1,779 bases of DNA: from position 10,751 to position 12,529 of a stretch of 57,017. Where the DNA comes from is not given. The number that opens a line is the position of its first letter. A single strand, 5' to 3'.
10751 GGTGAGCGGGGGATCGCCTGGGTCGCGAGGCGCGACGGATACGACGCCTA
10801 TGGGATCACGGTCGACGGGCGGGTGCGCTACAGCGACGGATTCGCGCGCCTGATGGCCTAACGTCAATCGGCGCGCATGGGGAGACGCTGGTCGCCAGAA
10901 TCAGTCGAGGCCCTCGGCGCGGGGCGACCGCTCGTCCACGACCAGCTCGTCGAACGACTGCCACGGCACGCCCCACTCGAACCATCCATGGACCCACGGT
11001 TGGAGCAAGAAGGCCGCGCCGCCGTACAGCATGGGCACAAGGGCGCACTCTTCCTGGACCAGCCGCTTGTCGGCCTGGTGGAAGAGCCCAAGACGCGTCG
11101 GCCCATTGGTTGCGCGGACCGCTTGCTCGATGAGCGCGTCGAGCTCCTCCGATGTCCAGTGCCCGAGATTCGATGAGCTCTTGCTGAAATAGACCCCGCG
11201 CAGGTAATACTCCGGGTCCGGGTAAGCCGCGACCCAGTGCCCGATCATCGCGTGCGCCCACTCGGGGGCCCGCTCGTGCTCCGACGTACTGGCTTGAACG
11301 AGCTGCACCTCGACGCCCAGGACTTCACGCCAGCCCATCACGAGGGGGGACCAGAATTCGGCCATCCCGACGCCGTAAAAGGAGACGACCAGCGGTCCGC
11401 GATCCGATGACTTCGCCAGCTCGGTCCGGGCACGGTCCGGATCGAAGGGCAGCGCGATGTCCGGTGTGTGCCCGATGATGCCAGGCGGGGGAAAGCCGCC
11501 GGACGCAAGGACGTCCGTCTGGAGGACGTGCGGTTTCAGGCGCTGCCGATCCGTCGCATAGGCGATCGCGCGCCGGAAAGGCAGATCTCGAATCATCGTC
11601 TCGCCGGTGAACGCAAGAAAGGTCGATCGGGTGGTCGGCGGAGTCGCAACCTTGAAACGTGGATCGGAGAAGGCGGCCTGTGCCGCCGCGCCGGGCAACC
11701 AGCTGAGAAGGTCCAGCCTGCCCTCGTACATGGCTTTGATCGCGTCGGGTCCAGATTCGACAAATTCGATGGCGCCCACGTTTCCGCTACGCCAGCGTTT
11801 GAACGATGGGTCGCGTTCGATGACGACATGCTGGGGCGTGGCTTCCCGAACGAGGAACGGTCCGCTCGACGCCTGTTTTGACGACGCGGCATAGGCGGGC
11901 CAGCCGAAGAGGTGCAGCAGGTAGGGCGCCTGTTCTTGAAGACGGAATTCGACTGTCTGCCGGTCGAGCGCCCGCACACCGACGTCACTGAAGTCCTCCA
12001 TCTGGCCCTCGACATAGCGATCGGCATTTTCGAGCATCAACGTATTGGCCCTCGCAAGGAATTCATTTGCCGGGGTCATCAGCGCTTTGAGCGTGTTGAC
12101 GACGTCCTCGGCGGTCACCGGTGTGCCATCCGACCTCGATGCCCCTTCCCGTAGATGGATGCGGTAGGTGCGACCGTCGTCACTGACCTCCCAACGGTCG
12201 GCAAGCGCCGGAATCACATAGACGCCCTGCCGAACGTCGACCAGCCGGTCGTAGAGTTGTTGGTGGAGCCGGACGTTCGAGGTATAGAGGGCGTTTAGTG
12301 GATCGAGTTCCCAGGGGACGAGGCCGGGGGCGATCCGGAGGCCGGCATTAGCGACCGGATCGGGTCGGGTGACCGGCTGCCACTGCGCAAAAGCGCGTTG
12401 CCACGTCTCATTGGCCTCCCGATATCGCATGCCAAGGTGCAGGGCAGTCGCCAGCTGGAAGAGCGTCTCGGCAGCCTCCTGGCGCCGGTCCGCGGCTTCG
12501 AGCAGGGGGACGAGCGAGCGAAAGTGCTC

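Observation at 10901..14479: Cytoplasmic cyclase-STAND NTPase fused to a complete family-5 periplasmic-type solute-binding domain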

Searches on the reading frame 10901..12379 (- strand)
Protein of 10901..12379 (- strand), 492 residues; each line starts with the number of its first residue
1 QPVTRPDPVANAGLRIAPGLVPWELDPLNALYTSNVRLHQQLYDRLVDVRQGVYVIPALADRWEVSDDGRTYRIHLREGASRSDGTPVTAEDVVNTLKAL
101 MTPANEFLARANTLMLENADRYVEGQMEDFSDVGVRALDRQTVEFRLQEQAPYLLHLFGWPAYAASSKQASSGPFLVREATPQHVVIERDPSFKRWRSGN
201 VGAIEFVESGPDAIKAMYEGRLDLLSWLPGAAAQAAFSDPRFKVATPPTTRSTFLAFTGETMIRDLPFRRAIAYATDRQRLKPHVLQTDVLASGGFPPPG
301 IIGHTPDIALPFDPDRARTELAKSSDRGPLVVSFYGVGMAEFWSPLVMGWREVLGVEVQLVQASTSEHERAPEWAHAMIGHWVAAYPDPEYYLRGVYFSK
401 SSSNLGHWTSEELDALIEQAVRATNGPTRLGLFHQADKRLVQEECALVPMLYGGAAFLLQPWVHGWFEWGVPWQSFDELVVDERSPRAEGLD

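Call 15: search_solved_structures(query=window:10901-12379:-, max_evalue=0.00001, show_alignments=3)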
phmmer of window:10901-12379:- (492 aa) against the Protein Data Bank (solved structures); distinct sequences matched with E-value up to 0.00001: 63 (the best 60 are shown).
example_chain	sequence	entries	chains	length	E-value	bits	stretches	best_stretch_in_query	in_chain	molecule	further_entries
1b05_A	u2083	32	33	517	4.3e-24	88.4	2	38-196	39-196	PERIPLASMIC OLIGOPEPTIDE-BINDING PROTEIN | PROTEIN (OLIGO-PEPTIDE BINDING PROTEIN) | PERIPLASMIC OLIGO-PEPTIDE BINDING PROTEIN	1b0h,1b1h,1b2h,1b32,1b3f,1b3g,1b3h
9rd1_A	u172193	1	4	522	4.6e-24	88.3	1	37-466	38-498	Periplasmic oligopeptide-binding protein OppA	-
3tcf_A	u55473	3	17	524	4.6e-24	88.3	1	37-466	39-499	Periplasmic oligopeptide-binding protein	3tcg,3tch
4toz_A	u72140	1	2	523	4.8e-24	88.3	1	22-466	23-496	Periplasmic murein peptide-binding protein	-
3o9p_A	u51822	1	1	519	5.1e-24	88.2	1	22-466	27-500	Periplasmic murein peptide-binding protein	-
2z23_A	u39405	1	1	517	1.2e-21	80.4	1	19-466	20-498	Periplasmic oligopeptide-binding protein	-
9pv8_A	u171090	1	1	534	1.1e-18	70.6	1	15-466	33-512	Oligopeptide-binding protein OppA3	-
8ay0_A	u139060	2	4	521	1.4e-18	70.3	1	56-168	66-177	Dipeptide-binding protein DppE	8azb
4gl8_A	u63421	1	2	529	8e-18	67.7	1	48-443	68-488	Oligopeptide ABC transporter OppAIV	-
6npo_A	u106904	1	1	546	1.4e-17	67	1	55-165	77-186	Oligopeptide ABC transporter, oligopeptide-binding protein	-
7kz8_A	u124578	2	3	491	3.1e-17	65.8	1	25-327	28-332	Peptide/nickel transport system substrate-binding protein AapF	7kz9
8z1z_F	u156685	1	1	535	5.3e-17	65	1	41-158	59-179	Dipeptide-binding protein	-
3m8u_A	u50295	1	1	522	9e-17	64.3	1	39-444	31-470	Heme-binding protein A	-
1dpp_A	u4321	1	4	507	9.6e-17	64.2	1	41-158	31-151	DIPEPTIDE BINDING PROTEIN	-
8z1y_F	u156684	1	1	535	1.2e-16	63.9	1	41-158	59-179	Dipeptide-binding protein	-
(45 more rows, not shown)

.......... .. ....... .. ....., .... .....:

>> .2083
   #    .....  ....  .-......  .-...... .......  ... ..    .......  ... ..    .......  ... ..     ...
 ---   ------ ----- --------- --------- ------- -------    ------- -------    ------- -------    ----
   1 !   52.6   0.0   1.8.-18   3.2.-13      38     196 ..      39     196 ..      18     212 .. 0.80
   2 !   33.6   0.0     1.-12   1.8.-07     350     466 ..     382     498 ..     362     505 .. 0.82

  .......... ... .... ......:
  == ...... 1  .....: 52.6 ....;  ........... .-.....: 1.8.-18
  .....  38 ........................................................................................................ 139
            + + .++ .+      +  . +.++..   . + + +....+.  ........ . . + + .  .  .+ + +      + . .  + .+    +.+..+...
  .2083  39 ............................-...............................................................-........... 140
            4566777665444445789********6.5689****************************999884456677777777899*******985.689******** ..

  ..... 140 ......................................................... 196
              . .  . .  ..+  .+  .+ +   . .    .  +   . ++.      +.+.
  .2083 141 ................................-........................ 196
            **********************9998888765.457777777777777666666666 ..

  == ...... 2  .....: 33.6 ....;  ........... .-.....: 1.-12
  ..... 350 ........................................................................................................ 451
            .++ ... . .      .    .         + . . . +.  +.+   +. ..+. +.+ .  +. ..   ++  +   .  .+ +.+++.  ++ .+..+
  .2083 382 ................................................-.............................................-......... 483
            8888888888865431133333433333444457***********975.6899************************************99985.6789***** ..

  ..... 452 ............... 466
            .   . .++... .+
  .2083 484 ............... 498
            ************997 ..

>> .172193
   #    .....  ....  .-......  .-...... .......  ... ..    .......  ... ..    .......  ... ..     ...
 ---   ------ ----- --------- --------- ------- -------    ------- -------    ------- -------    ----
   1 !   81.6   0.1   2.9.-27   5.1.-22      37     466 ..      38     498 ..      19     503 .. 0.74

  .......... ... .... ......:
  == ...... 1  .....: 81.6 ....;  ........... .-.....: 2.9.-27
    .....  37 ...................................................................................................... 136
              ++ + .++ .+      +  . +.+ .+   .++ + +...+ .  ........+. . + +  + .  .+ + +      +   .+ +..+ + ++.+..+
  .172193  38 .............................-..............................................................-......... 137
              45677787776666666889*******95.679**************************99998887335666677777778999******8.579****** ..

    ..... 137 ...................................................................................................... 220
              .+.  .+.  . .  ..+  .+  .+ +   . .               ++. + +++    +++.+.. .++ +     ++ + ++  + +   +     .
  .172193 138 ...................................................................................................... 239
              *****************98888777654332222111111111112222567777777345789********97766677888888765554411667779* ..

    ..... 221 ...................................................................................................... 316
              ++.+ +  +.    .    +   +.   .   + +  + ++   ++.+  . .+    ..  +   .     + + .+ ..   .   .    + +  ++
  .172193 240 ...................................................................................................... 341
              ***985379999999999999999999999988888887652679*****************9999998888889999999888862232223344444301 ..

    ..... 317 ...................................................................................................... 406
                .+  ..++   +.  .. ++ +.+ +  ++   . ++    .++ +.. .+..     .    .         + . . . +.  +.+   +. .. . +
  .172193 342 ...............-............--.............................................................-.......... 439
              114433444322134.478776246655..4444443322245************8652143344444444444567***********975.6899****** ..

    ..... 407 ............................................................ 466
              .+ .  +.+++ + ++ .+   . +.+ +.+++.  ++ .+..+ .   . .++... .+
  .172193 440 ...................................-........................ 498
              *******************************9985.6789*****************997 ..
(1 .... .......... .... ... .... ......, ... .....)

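Call 26: search_protein_representatives(protein=window:10901-12379:-)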
Query: 492 residues. Proteins with E-value up to 0.001 (for the whole library): 26330; up to 1e-10: 6317; up to 1e-30: 358. The best 150 are listed.
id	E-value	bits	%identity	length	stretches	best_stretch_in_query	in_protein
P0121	6.0e-163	559.7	33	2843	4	46-483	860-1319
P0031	1.5e-111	390.2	42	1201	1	9-488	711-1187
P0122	3.4e-88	313.1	38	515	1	10-482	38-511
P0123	4.3e-86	306.2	33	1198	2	23-481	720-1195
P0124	5.5e-85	302.5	38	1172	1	8-490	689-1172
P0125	4.9e-84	299.4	38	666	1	10-487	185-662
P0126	2.2e-83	297.2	37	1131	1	11-481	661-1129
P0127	2.4e-83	297.1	39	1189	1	5-487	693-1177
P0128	3.2e-83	296.7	39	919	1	6-488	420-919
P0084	2.4e-77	277.4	36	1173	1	11-487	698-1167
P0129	4.5e-73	263.2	38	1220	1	2-488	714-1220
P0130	3.2e-71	257.1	38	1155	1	4-473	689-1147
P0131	4.2e-70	253.4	38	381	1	119-490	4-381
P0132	1.2e-69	252.0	38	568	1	10-488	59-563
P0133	5.0e-69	249.9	33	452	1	34-488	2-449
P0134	1.8e-66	241.4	36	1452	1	2-481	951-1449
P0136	6.1e-64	233.1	28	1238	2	2-466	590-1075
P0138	3.2e-55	204.3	36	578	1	7-461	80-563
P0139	2.1e-53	198.3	34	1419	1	22-482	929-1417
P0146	2.8e-50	188.1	24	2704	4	21-451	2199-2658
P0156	1.1e-46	176.1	35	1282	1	21-463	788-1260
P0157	2.1e-46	175.2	32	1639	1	8-464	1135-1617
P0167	4.0e-45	171.0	34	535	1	14-466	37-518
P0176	1.3e-43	166.0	28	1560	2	41-484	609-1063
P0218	3.9e-40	154.6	33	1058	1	24-465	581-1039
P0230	1.3e-39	152.9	31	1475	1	40-462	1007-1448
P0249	1.8e-38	149.1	31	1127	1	40-467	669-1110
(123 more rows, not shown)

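Call 30: search_protein_families(library=pfam, proteins=[P0156, P0157, P0139, P0134, P0218, P0176, P0249], max_evalue=0.0001)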
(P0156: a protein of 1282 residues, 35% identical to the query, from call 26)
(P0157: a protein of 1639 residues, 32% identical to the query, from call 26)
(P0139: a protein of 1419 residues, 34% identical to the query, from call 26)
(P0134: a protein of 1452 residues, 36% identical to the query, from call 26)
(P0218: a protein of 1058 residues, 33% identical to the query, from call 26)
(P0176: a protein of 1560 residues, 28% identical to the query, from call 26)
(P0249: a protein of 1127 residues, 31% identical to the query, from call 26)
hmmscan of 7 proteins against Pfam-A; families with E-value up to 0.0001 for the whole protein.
P0156 (1282 aa): 6 families
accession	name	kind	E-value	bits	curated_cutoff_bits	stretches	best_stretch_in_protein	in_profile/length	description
PF00496.27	SBP_bac_5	-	2.1e-73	248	32.4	1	822-1200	2-367/368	Bacterial extracellular solute-binding proteins, family 5 Middle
PF00069.31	Pkinase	-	5.8e-52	177.1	31.7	1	10-261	1-258/263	Protein kinase domain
PF07714.23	PK_Tyr_Ser-Thr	-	5.9e-37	127.8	23.1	1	12-252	3-250/258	Protein tyrosine and serine/threonine kinase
PF13191.12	AAA_16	-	8.5e-27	95.1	32.6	1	288-462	2-167/167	AAA ATPase domain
PF13401.12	AAA_22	-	7.4e-07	30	27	1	309-460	4-120/130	AAA domain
PF13424.12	TPR_12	-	3.5e-06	27.5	30.1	1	710-764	20-76/77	Tetratricopeptide repeat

P0157 (1639 aa): 8 families
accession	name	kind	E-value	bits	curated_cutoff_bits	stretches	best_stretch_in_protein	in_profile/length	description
PF00496.27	SBP_bac_5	-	6.7e-67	226.6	32.4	1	1181-1555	2-366/368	Bacterial extracellular solute-binding proteins, family 5 Middle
PF00069.31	Pkinase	-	3.5e-48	164.7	31.7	1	289-534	3-253/263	Protein kinase domain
PF07714.23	PK_Tyr_Ser-Thr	-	1.3e-34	120.2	23.1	1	289-532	3-248/258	Protein tyrosine and serine/threonine kinase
PF03704.23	BTAD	-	6.3e-21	75.7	22.1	1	118-270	2-146/146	Bacterial transcriptional activator domain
PF13191.12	AAA_16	-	5.4e-20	73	32.6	1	586-801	2-167/167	AAA ATPase domain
PF03109.22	ABC1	-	1e-08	35.1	22.9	1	343-440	131-223/244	ABC1 atypical kinase-like domain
PF01636.29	APH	-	1.1e-05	25.7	23.2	1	221-433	18-199/239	Phosphotransferase enzyme family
PF13401.12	AAA_22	-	1.7e-05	25.6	27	0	608-793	5-114/130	AAA domain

P0139 (1419 aa): 5 families
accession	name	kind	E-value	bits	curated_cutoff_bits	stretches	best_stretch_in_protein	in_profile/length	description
PF00496.27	SBP_bac_5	-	2.1e-69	234.9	32.4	1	962-1336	2-365/368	Bacterial extracellular solute-binding proteins, family 5 Middle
PF00069.31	Pkinase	-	1.7e-33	116.6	31.7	1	204-358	102-257/263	Protein kinase domain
PF13191.12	AAA_16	-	7.3e-21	75.8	32.6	1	438-598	22-167/167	AAA ATPase domain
PF07714.23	PK_Tyr_Ser-Thr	-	1.6e-19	70.7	23.1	1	35-359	6-255/258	Protein tyrosine and serine/threonine kinase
PF01636.29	APH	-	1.1e-07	32.3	23.2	1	67-246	34-196/239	Phosphotransferase enzyme family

P0134 (1452 aa): 4 families
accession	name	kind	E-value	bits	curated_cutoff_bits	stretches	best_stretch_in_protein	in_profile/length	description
PF00496.27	SBP_bac_5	-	2.5e-54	185.2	32.4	1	1002-1370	2-366/368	Bacterial extracellular solute-binding proteins, family 5 Middle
PF03704.23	BTAD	-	2.4e-41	141.9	22.1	1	94-237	1-146/146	Bacterial transcriptional activator domain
PF13191.12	AAA_16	-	3.3e-23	83.5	32.6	1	460-647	2-167/167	AAA ATPase domain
PF00486.34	Trans_reg_C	-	3.8e-08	33.7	26.2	1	23-75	8-59/77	Transcriptional regulatory protein, C terminal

P0218 (1058 aa): 5 families
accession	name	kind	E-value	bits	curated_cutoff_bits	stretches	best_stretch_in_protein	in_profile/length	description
PF00496.27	SBP_bac_5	-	3.6e-85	286.7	32.4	1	609-976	1-361/368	Bacterial extracellular solute-binding proteins, family 5 Middle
PF13191.12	AAA_16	-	5.5e-29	102.2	32.6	1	78-249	2-166/167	AAA ATPase domain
PF03704.23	BTAD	-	5.3e-09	37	22.1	1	1-43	103-145/146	Bacterial transcriptional activator domain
PF13401.12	AAA_22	-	5.7e-06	27.1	27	1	100-247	5-118/130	AAA domain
PF17874.7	TPR_MalT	-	6.7e-05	22.8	45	0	491-560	9-77/336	MalT-like TPR region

P0176 (1560 aa): 2 families
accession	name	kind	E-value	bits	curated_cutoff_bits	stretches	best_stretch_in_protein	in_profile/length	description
PF00496.27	SBP_bac_5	-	4.3e-107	358.9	32.4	2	623-980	2-365/368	Bacterial extracellular solute-binding proteins, family 5 Middle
PF13191.12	AAA_16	-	1.6e-16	61.7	32.6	1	3-177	11-167/167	AAA ATPase domain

P0249 (1127 aa): 4 families
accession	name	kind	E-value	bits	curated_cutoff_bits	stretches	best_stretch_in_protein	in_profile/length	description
PF00496.27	SBP_bac_5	-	2.4e-68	231.4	32.4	1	684-1044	2-359/368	Bacterial extracellular solute-binding proteins, family 5 Middle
PF13191.12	AAA_16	-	2.1e-20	74.3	32.6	1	86-301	2-167/167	AAA ATPase domain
PF03704.23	BTAD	-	8.1e-07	29.9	22.1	1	1-44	103-146/146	Bacterial transcriptional activator domain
PF13401.12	AAA_22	-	1.9e-06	28.7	27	0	110-140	5-35/130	AAA domain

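Call 37: search_protein_families(library=pfam, proteins=[P0121, P0146, P0230, P0136, P0138, P0167], max_evalue=0.0001)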
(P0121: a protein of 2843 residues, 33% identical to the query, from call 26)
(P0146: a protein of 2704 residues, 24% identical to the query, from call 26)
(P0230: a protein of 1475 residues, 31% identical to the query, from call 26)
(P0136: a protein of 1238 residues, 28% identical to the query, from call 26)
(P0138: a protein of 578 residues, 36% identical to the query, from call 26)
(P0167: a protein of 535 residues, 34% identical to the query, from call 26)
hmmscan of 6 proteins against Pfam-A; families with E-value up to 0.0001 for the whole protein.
P0121 (2843 aa): 4 families
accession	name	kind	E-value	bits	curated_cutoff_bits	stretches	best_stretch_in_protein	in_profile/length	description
PF00496.27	SBP_bac_5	-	3.4e-267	885.7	32.4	4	869-1237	2-359/368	Bacterial extracellular solute-binding proteins, family 5 Middle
PF13191.12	AAA_16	-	1e-20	75.3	32.6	1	286-485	2-155/167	AAA ATPase domain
PF03704.23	BTAD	-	1.2e-19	71.6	22.1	1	131-254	28-145/146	Bacterial transcriptional activator domain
PF22845.2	DUF3097_N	-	2.2e-05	24.5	28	0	2406-2429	36-59/61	DUF3097, N-terminal domain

P0146 (2704 aa): 1 family
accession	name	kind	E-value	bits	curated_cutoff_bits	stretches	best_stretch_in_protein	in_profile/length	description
PF00496.27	SBP_bac_5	-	8.8e-250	828.4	32.4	4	674-1049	2-365/368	Bacterial extracellular solute-binding proteins, family 5 Middle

P0230 (1475 aa): 3 families
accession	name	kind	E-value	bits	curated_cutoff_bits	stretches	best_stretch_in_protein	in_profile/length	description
PF00496.27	SBP_bac_5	-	5.7e-60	203.8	32.4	1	1021-1386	1-364/368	Bacterial extracellular solute-binding proteins, family 5 Middle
PF00211.25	Guanylate_cyc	-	4.9e-17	62.6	21.9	2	281-425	32-176/183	Adenylate and Guanylate cyclase catalytic domain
PF13191.12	AAA_16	-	3.9e-12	47.4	32.6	1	447-651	2-166/167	AAA ATPase domain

P0136 (1238 aa): 1 family
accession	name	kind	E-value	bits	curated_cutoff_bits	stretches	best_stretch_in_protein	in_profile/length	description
PF00496.27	SBP_bac_5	-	8.8e-191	634.2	32.4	2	641-1010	2-363/368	Bacterial extracellular solute-binding proteins, family 5 Middle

P0138 (578 aa): 2 families
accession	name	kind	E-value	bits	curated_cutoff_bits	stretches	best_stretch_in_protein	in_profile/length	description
PF00496.27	SBP_bac_5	-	6.7e-79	266.1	32.4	1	127-503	2-365/368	Bacterial extracellular solute-binding proteins, family 5 Middle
PF13424.12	TPR_12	-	3.2e-05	24.5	30.1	1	15-67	20-74/77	Tetratricopeptide repeat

P0167 (535 aa): 1 family
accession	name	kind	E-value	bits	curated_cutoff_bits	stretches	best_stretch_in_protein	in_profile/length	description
PF00496.27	SBP_bac_5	-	3.8e-88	296.5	32.4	1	79-455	2-365/368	Bacterial extracellular solute-binding proteins, family 5 Middle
